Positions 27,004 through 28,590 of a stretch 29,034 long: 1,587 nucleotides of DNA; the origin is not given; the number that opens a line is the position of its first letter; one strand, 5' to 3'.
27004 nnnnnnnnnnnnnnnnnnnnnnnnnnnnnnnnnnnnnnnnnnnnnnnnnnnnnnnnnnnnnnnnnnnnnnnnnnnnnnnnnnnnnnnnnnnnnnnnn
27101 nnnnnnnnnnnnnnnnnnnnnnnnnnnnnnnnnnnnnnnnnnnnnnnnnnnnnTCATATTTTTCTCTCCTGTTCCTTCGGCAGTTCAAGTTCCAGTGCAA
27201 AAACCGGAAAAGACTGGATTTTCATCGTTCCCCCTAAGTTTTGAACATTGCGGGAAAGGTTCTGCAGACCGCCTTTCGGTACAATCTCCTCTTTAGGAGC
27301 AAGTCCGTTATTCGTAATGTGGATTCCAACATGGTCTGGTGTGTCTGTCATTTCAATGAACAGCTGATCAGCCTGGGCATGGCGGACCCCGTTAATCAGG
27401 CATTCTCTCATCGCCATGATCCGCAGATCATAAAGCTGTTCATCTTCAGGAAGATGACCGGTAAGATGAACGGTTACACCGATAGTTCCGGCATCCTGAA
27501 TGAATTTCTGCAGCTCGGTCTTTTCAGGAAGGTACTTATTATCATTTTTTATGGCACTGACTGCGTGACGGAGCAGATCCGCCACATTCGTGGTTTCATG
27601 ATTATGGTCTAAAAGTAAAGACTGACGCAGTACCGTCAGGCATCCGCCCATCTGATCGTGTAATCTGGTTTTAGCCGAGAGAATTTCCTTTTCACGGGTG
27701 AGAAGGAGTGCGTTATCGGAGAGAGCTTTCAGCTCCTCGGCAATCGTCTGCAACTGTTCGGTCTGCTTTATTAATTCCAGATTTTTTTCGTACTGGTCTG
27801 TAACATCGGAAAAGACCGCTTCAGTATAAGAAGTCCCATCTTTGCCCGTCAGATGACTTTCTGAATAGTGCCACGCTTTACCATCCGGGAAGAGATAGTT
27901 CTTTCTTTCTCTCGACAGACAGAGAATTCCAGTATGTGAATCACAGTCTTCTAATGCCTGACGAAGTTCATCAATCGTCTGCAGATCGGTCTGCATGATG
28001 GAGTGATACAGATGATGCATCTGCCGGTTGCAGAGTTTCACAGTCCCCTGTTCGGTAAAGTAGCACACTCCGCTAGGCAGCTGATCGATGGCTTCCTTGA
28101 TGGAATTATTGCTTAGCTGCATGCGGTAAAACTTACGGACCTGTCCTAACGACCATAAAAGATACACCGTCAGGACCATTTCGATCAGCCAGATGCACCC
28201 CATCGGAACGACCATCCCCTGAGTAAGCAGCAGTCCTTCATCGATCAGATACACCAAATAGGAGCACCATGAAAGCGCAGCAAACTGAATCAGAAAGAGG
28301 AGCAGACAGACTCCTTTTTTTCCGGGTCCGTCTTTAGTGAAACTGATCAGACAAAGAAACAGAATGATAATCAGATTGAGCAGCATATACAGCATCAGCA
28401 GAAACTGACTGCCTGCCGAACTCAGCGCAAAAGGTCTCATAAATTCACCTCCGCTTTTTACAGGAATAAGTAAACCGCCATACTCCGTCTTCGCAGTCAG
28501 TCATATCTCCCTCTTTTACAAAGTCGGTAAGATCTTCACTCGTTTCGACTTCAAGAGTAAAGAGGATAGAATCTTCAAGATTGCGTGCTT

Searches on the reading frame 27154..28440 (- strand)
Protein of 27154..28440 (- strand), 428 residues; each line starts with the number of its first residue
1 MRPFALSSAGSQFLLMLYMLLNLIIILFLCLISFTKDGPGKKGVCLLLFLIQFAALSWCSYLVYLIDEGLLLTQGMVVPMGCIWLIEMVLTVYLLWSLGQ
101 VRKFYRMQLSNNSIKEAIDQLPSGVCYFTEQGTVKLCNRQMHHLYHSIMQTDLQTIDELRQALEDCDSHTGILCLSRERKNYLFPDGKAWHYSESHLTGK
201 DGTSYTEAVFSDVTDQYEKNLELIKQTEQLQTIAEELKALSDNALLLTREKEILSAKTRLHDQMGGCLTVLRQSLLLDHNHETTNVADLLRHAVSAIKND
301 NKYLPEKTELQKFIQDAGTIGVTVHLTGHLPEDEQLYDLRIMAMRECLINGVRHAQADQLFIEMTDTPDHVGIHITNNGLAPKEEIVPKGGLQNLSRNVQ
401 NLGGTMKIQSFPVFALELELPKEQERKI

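Call 3: search_protein_families(library=pfam, proteins=[window:27154-28440:-], max_evalue=0.01)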
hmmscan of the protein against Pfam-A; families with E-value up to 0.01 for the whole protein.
window:27154-28440:- (428 aa): 0 families

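Call 4: search_protein_families(library=ncbifam, proteins=[window:27154-28440:-], max_evalue=0.01)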
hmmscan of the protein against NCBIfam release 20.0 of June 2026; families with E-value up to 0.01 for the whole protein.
window:27154-28440:- (428 aa): 5 families
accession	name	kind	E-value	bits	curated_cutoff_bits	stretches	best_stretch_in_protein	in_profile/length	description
NF008649.0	PRK11644.1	equivalog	2.7e-07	29.7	408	1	343-423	413-497/499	signal transduction histidine-protein kinase/phosphatase UhpB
NF052531.1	Strep_LiaS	equivalog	4.5e-05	22.9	450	1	339-412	242-315/328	envelope stress sensor histidine kinase LiaS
NF008184.0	PRK10935.1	equivalog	0.00049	18.9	553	1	344-411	476-546/565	nitrate/nitrite two-component system sensor histidine kinase NarQ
NF052443.1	SensHisKinMctS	equivalog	0.00073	18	700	1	344-422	364-448/457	two-component system sensor histidine kinase MctS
TIGR01950.1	SoxR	equivalog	0.003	17.3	116.9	1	101-188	50-128/142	redox-sensitive transcriptional activator SoxR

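Call 90: search_protein_families(library=pfam, proteins=[window:27154-28440:-], max_evalue=5)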
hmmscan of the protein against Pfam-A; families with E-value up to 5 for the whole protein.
window:27154-28440:- (428 aa): 6 families
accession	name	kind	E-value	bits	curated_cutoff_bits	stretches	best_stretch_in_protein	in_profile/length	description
PF02518.31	HATPase_c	-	0.014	16.3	26.4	1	343-405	9-90/111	Histidine kinase-, DNA gyrase B-, and HSP90-like ATPase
PF13188.13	PAS_8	-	0.018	15.4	21.8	1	114-159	3-50/65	PAS domain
PF21370.4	PAS_GdpP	-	0.034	15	27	1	115-170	6-64/90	Cyclic-di-AMP phosphodiesterase GdpP-like, PAS domain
PF13581.12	HATPase_c_2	-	0.044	14.2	27.4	1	329-394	22-91/127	Histidine kinase-like ATPase domain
PF08448.16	PAS_4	-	0.17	12.6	23.1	1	119-145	2-28/110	PAS fold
PF08103.16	Antimicrobial_8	-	0.18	12.5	21.4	1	286-299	2-15/17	Uperin family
